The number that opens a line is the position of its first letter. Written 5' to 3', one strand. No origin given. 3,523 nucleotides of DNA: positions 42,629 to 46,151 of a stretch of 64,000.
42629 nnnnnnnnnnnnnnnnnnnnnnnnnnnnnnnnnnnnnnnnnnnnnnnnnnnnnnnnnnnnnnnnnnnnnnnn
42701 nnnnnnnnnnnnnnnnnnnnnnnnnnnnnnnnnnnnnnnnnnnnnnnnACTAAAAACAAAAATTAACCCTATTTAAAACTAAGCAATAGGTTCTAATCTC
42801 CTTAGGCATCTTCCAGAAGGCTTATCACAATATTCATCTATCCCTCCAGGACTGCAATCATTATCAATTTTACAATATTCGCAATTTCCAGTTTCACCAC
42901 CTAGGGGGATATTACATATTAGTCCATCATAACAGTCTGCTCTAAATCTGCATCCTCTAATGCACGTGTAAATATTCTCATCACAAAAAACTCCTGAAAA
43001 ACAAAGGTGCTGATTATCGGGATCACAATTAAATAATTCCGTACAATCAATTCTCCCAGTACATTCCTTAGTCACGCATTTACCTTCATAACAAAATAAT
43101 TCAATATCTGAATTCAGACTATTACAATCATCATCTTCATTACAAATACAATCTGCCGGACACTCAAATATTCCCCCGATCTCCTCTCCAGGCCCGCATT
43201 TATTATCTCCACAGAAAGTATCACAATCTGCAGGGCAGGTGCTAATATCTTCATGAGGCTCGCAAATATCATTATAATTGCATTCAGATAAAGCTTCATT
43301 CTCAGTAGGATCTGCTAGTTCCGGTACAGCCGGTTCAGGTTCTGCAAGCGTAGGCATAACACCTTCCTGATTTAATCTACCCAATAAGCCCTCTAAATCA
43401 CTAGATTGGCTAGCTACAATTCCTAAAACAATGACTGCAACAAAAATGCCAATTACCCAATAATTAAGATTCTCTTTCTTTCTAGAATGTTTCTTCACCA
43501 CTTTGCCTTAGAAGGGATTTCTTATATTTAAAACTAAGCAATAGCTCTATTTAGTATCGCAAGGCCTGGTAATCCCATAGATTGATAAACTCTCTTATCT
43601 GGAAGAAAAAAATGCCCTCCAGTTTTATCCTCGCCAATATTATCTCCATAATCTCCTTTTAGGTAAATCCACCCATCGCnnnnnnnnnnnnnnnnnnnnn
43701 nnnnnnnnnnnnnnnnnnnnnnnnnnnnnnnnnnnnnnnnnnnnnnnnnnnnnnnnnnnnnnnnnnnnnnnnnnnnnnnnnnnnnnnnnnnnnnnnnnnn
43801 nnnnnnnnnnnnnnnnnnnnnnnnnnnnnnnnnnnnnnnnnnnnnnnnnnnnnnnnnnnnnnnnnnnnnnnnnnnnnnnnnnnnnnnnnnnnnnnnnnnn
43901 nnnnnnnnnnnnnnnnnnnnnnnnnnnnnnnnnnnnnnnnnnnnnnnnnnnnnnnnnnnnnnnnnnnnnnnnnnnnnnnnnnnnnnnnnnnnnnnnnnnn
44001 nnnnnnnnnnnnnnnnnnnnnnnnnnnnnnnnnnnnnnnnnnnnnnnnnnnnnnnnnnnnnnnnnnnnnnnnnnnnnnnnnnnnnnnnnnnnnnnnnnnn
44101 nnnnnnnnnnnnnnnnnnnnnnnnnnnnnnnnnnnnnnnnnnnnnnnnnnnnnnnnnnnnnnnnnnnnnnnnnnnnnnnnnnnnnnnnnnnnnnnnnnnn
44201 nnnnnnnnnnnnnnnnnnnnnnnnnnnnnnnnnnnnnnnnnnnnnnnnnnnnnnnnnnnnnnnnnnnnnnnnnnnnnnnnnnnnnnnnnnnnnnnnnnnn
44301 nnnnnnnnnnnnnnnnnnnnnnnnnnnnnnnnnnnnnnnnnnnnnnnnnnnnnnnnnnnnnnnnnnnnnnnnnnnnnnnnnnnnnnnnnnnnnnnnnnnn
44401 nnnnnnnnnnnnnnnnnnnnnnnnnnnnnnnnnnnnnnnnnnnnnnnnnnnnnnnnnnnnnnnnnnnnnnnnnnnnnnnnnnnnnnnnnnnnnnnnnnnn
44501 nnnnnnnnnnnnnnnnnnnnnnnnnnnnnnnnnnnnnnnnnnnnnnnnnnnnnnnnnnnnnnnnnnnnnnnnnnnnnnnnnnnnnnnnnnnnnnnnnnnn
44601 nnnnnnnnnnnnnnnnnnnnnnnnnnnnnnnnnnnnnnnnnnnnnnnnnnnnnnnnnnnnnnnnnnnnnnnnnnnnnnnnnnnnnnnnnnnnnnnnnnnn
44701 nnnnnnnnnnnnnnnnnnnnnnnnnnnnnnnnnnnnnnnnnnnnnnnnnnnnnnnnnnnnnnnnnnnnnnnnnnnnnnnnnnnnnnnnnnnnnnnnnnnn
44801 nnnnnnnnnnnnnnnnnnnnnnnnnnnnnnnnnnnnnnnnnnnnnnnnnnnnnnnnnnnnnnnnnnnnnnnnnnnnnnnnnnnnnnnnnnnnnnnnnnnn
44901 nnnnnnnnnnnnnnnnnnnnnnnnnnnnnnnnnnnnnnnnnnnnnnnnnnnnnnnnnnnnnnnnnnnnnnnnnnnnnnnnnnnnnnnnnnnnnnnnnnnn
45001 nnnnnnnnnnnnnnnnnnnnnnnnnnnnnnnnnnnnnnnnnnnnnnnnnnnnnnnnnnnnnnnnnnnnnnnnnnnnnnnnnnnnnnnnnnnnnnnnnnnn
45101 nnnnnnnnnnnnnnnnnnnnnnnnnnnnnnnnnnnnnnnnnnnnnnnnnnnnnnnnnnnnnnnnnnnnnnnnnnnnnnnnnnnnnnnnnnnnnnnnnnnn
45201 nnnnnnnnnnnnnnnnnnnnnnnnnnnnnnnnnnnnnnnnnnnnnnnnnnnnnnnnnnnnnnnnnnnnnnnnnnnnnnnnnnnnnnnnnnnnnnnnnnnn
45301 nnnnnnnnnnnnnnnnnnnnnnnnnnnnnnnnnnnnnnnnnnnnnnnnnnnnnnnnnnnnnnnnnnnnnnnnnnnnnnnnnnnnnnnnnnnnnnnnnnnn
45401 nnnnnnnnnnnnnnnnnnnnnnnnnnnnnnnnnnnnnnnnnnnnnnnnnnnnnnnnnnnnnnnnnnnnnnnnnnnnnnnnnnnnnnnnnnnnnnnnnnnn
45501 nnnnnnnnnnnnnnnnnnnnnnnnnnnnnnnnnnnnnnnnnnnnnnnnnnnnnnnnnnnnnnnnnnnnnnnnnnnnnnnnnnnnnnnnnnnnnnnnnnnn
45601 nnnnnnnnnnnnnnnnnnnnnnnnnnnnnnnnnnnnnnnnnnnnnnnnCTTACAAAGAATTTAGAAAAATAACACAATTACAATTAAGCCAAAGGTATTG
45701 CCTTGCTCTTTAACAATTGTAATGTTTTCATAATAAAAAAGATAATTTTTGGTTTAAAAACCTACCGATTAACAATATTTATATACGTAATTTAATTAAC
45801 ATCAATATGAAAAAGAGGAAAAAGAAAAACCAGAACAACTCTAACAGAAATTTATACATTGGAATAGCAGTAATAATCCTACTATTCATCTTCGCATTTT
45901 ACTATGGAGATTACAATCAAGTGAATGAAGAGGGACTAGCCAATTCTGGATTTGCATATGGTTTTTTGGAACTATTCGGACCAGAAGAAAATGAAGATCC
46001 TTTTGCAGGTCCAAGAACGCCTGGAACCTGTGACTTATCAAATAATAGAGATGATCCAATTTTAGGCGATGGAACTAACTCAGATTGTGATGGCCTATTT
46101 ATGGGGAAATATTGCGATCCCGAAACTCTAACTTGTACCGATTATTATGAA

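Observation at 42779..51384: Three dispersed paralogous Cys-rich membrane-anchored proteins with a conserved N-terminal module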

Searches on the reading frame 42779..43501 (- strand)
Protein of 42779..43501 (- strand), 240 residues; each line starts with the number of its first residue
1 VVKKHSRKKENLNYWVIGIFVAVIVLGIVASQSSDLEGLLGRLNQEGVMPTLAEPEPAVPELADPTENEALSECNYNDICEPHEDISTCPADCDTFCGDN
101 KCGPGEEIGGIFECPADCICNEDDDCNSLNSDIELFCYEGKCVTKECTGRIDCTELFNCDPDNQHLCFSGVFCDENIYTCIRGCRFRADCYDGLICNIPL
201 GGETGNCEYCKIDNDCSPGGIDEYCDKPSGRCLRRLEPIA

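Call 5: search_protein_families(library=pfam, proteins=[window:42779-43501:-], max_evalue=1)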
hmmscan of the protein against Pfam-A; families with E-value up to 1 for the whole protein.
window:42779-43501:- (240 aa): 0 families

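Call 8: search_protein_families(library=ncbifam, proteins=[window:42779-43501:-], max_evalue=1)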
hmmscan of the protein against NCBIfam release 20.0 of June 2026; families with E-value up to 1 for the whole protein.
window:42779-43501:- (240 aa): 0 families

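Call 11: find_homologous_proteins(query=window:42782-43501:-, max_evalue=0.1)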
Query window:42782-43501:- (240 aa): 1 proteins with E <= 0.1 among 138 candidates.
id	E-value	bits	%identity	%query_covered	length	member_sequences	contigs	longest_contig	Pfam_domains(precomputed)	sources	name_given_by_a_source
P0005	2.1e-164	564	100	100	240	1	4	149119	-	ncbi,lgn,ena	-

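Call 69: search_solved_structures(query=P0005, max_evalue=1)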
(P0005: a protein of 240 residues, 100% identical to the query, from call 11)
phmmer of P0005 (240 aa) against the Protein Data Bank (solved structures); distinct sequences matched with E-value up to 1: 2.
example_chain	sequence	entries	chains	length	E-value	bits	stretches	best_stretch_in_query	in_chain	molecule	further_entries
8wte_A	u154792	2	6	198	0.24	14.1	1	32-79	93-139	T-cell receptor alpha chain | TCR alpha chain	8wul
8i5d_A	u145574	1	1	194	0.77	12.4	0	30-99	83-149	TCR alpha chain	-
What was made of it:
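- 42782..43282 (-): A ectodomain (residues 74-240): 26 Cys, two copies of a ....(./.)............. motif, then Cys repeats. A Pro/Glu-rich linker (residues 49-73) precedes it. No Pfam, NCBIfam or PDB hit (calls 5, 8, 69).
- Tried and rejected: PDB sequence search with A. Nothing found (call 69).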

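Call 70: search_protein_families(library=phrogs, proteins=[window:42779-43501:-], max_evalue=0.01)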
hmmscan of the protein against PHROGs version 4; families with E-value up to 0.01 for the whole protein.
window:42779-43501:- (240 aa): 0 families

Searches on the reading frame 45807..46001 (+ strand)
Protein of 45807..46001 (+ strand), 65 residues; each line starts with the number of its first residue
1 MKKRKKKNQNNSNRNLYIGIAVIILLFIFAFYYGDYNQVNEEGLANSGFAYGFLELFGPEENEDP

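Call 21: search_protein_representatives(alignment_id=A1)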
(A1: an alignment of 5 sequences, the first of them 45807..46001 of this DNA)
Query: 5 sequences, 65 profile positions. Proteins with E-value up to 0.001 (for the whole library): 51; up to 1e-10: 9; up to 1e-30: 0. The best 51 are listed.
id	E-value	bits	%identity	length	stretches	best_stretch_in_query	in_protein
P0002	1.2e-28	114.9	-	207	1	1-64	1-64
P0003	1.0e-26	108.7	-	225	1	1-65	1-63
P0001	1.1e-17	79.8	-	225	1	1-65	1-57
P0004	1.3e-17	79.6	-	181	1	1-49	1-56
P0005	1.4e-14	69.9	-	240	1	1-64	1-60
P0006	1.4e-13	66.6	-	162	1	4-51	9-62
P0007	1.7e-13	66.4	-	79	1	1-54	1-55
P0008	2.0e-13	66.1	-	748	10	17-40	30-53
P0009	6.0e-12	61.4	-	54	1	1-47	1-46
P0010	1.4e-09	53.8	-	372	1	3-58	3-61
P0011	6.4e-09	51.7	-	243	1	1-49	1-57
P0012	9.6e-09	51.1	-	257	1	3-49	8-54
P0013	1.1e-08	50.9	-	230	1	3-46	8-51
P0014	2.3e-08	49.9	-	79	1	4-48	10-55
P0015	3.0e-08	49.6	-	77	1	1-51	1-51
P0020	1.1e-07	47.7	-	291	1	1-63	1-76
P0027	2.7e-06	43.3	-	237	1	1-49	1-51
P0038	6.3e-05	38.9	-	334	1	1-46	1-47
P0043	1.5e-04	37.7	-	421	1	1-46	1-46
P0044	1.9e-04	37.4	-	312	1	1-46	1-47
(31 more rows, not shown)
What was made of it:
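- There are 49 N-terminal hits among 1.84 billion proteins (call 21).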

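Call 34: find_encoding_contigs(protein=P0012, flank=10000, max_places=3)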
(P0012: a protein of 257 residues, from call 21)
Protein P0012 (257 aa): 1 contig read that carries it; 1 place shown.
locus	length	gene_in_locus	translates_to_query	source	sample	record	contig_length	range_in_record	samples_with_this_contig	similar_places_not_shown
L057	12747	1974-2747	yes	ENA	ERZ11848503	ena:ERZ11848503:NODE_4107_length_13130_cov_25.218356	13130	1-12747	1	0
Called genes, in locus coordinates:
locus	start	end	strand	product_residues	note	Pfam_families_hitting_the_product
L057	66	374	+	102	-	-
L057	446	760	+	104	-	-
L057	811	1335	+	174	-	-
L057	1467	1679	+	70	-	-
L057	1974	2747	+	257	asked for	-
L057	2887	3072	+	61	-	-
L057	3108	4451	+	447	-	PF03136:Pup_ligase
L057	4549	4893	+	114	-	-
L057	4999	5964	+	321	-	PF01078:Mg_chelatase (faint), PF05496:RuvB_N (weak), PF13173:AAA_14 (weak), PF00004:AAA, PF13177:DNA_pol3_delta2, PF25361:AAA_lid_RFC1, PF08542:Rep_fac_C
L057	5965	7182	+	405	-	PF13173:AAA_14 (faint), PF00004:AAA, PF25361:AAA_lid_RFC1 (weak)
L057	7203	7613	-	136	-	PF21473:OB_Ssb-like (weak), PF01336:tRNA_anti-codon (faint)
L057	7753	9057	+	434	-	PF01935:DUF87, PF05707:Zot (faint)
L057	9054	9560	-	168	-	PF18967:PycTM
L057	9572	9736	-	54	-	-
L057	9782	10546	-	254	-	PF25133:TYW2_N_2 (weak), PF02475:TRM5-TYW2_MTfase, PF05175:MTS (weak), PF13847:Methyltransf_31 (weak)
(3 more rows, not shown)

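Call 35: find_encoding_contigs(protein=P0044, flank=10000, max_places=3)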
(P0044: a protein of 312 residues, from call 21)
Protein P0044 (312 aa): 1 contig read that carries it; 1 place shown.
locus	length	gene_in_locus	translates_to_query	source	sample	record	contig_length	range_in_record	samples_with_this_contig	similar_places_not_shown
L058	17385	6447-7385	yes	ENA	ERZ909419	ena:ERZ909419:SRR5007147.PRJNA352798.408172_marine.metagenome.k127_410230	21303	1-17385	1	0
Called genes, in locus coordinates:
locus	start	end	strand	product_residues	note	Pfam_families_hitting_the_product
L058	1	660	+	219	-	?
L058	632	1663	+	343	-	PF02784:Orn_Arg_deC_N, PF00278:Orn_DAP_Arg_deC (weak)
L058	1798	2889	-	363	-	-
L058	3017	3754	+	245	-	PF00491:Arginase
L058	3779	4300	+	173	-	-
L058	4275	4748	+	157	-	-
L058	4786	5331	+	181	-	-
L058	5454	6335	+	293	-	-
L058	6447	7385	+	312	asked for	-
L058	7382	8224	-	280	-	PF07091:FmrO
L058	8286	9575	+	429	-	PF00009:GTP_EFTU, PF01926:MMR_HSR1 (faint), PF03144:GTP_EFTU_D2, PF03143:GTP_EFTU_D3, PF22594:GTP-eEF1A_C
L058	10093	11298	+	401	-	PF01751:Toprim (weak), PF13155:Toprim_2, PF13662:Toprim_4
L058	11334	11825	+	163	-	-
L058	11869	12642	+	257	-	PF01261:AP_endonuc_2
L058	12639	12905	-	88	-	PF24434:DUF7557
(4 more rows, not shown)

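Call 76: find_encoding_contigs(protein=P0038, flank=10000, max_places=3)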
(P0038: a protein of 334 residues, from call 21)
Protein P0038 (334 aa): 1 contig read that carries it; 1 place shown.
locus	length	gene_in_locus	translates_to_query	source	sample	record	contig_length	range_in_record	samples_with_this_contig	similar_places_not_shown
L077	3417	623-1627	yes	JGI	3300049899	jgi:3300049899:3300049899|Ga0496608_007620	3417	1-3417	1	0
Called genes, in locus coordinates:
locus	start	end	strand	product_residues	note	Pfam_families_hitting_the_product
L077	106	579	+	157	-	-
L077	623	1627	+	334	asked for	-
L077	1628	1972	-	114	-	-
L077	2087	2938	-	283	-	PF07091:FmrO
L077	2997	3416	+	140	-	?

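Call 77: find_encoding_contigs(protein=P0043, flank=10000, max_places=3)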
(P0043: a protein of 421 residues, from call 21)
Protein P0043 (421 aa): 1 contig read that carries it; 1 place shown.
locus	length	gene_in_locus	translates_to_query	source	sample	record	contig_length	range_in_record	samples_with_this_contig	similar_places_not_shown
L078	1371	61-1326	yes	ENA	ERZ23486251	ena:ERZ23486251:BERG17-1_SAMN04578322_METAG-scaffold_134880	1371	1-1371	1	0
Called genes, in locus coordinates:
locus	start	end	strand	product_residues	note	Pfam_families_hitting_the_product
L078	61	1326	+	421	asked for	-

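Call 95: find_encoding_contigs(protein=P0027, flank=8000, max_places=2)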
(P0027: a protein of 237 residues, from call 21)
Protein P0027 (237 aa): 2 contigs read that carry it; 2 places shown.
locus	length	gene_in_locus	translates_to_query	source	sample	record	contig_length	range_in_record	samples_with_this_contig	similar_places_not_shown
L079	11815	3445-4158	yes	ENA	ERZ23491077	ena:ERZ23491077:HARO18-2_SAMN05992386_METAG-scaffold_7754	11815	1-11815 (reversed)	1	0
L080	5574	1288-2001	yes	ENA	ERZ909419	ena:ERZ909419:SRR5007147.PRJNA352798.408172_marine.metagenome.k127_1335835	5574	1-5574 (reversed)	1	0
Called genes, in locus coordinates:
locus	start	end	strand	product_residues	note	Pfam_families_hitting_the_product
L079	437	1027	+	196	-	-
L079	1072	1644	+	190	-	-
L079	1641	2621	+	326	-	-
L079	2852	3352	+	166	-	-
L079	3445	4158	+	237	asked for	-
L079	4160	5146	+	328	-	-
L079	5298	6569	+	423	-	PF00438:S-AdoMet_synt_N, PF02772:S-AdoMet_synt_M, PF02773:S-AdoMet_synt_C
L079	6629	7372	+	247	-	-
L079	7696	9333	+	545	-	PF19077:Big_13 (faint)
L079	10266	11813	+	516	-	?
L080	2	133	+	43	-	?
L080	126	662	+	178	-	-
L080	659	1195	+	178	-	-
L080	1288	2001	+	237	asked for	-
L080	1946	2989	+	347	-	-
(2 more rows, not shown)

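Call 96: find_encoding_contigs(protein=P0020, flank=8000, max_places=2)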
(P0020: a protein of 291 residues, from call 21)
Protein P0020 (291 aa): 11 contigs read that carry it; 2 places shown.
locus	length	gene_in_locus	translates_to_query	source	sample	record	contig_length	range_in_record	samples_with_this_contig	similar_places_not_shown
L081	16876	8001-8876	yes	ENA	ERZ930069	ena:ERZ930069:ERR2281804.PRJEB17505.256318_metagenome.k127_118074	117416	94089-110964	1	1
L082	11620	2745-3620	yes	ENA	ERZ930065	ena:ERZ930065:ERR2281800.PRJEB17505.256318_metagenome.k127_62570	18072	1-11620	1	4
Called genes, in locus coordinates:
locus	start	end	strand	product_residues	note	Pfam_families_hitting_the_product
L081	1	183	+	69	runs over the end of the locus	-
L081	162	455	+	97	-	-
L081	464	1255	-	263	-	PF00950:ABC-3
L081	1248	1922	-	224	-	PF02463:SMC_N (faint), PF00005:ABC_tran, PF13175:AAA_15 (weak), PF13401:AAA_22, PF00004:AAA (faint), PF13304:AAA_21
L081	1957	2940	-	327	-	PF01297:ZnuA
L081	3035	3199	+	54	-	-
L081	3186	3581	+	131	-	PF01475:FUR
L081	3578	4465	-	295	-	PF12804:NTP_transf_3 (weak), PF00483:NTP_transferase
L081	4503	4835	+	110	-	-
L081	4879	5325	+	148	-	PF01797:Y1_Tnp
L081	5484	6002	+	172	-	-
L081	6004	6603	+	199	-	-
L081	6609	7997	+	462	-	-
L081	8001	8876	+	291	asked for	-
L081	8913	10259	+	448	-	-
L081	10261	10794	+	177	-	PF01988:VIT1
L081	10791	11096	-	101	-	-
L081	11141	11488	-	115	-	PF11969:DcpS_C, PF01230:HIT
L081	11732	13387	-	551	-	PF00587:tRNA-synt_2b, PF03129:HGTP_anticodon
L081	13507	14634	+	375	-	PF02690:Na_Pi_cotrans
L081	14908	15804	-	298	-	-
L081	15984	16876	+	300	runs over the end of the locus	PF23023:Anti-Pycsar_Apyc1, PF00753:Lactamase_B, PF13691:Lactamase_B_4, PF12706:Lactamase_B_2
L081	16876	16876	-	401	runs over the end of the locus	PF00069:Pkinase, PF01636:APH (faint), PF07714:PK_Tyr_Ser-Thr, PF17667:Pkinase_fungal (faint)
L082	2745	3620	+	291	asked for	-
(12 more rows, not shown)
